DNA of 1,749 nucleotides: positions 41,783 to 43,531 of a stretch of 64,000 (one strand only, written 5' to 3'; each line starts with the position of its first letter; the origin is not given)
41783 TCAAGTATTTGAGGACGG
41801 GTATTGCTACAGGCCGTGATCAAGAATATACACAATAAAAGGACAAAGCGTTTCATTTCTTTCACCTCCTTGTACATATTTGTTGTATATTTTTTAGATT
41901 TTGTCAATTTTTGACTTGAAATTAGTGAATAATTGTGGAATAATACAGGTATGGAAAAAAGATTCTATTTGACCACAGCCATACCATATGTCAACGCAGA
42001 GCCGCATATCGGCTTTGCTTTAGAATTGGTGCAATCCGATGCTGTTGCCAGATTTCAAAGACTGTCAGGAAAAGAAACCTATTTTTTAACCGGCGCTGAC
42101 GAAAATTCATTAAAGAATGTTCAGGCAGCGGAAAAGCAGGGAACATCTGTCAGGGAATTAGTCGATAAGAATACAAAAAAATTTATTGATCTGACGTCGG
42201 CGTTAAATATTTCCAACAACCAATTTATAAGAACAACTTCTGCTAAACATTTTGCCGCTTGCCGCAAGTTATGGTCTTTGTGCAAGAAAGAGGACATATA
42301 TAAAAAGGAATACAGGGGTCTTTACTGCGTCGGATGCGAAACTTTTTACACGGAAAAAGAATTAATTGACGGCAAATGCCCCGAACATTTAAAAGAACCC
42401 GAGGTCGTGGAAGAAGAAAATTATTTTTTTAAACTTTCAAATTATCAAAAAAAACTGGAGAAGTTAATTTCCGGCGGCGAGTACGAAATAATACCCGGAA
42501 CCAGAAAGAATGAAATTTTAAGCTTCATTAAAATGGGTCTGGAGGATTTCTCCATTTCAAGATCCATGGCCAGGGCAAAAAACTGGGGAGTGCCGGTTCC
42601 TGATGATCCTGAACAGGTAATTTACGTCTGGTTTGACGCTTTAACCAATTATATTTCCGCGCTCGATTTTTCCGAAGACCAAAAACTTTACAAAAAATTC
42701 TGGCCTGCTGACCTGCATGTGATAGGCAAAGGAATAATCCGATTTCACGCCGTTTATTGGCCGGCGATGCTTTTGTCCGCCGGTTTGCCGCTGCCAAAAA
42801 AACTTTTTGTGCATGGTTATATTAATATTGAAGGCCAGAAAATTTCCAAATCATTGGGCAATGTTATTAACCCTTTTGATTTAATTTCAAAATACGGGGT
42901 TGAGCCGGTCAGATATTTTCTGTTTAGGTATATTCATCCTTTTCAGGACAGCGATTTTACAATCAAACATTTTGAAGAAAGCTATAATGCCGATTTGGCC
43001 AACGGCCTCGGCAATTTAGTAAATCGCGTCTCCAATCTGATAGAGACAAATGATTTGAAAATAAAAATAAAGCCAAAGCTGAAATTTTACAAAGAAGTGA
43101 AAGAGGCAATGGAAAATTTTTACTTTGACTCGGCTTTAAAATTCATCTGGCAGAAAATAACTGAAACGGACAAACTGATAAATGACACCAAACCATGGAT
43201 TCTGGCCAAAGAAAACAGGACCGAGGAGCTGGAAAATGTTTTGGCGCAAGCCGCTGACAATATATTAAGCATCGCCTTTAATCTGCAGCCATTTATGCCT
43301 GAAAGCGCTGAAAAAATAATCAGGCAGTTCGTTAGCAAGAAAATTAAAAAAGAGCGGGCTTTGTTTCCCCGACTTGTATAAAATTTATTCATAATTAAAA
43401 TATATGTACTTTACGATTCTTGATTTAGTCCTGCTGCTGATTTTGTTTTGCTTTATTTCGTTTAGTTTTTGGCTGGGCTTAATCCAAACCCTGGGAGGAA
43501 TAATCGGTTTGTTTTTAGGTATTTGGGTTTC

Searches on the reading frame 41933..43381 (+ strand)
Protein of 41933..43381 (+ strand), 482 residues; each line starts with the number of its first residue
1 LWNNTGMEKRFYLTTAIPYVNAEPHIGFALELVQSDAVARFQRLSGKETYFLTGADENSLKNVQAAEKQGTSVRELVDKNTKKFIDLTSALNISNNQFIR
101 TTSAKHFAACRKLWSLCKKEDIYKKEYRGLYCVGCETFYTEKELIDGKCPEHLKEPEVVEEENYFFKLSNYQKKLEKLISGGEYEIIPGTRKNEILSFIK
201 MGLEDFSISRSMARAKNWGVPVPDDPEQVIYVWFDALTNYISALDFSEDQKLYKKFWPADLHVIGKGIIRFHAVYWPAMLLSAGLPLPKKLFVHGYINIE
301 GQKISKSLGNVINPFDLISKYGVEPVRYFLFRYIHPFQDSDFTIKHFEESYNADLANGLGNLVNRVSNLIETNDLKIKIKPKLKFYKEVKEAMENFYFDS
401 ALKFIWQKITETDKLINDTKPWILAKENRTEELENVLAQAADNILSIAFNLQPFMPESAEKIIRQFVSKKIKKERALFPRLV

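Call 82: search_protein_families(library=pfam, proteins=[window:41933-43381:+], max_evalue=0.00001)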
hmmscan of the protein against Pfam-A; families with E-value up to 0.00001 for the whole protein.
window:41933-43381:+ (482 aa): 3 families
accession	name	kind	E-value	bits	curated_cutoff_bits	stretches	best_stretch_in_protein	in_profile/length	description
PF09334.17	tRNA-synt_1g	-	3.6e-104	349.1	20.1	2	154-366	174-390/391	tRNA synthetases class I (M)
PF00133.28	tRNA-synt_1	-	8.8e-30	104.2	22.7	2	227-333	296-404/414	tRNA synthetases class I (I, L, M and V)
PF01406.26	tRNA-synt_1e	-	9.4e-14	51.9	27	1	290-332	239-282/301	tRNA synthetases class I (C) catalytic domain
